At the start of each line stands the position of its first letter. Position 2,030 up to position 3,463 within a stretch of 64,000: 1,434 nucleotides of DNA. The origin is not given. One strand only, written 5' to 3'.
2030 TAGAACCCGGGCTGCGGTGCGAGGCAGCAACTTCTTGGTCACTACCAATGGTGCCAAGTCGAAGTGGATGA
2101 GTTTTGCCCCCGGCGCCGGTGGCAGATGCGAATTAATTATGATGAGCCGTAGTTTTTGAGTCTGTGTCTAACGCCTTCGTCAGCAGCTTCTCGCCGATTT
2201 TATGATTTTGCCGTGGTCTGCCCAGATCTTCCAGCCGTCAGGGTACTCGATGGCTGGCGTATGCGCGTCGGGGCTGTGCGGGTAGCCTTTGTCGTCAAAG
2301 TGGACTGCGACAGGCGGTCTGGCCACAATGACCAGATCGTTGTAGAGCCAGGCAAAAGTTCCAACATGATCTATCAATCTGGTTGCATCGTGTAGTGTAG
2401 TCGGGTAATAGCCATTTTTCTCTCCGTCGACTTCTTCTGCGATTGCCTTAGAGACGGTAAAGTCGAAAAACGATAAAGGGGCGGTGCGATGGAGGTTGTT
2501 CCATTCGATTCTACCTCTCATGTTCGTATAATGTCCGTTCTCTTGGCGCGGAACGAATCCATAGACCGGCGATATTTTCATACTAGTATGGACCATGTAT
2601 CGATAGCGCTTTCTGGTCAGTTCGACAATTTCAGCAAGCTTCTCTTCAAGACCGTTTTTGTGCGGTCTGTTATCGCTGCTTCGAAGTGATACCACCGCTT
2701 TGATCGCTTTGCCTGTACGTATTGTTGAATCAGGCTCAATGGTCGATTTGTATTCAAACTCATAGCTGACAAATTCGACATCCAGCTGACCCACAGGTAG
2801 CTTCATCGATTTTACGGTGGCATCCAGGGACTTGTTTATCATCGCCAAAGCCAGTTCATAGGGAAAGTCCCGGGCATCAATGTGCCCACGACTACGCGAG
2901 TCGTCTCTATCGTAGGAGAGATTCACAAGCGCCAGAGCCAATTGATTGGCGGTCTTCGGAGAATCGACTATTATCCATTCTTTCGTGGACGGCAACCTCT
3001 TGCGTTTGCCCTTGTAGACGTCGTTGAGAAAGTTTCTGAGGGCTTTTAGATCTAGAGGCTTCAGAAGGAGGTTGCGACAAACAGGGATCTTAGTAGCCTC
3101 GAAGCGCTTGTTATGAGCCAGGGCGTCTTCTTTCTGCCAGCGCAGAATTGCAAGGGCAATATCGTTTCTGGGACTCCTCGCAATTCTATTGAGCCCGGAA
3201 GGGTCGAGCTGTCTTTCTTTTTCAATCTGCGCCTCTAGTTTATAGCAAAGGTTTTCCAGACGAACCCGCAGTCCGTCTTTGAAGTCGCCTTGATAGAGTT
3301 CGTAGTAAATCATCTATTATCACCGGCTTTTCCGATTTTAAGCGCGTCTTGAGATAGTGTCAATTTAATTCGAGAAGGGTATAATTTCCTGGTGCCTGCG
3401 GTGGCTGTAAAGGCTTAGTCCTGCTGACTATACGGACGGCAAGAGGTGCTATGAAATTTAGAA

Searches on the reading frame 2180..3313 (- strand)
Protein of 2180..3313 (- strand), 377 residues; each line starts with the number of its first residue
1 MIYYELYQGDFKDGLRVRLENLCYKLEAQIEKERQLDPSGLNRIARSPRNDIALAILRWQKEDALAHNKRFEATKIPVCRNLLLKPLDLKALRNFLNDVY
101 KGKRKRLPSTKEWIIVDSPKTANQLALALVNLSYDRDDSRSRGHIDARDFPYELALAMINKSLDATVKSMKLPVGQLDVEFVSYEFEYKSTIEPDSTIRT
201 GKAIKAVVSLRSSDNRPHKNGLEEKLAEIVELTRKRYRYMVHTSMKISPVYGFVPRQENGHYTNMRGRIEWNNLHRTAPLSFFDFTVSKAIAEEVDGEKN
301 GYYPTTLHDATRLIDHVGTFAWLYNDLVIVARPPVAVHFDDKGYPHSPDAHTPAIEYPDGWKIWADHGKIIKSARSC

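Call 75: search_protein_families(library=pfam, proteins=[window:2180-3313:-], max_evalue=0.001)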
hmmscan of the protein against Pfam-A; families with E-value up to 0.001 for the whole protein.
window:2180-3313:- (377 aa): 1 family
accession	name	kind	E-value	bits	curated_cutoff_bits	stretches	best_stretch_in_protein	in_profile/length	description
PF20530.3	DUF6745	-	3.4e-05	23.7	27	1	307-369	29-88/206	Domain of unknown function (DUF6745)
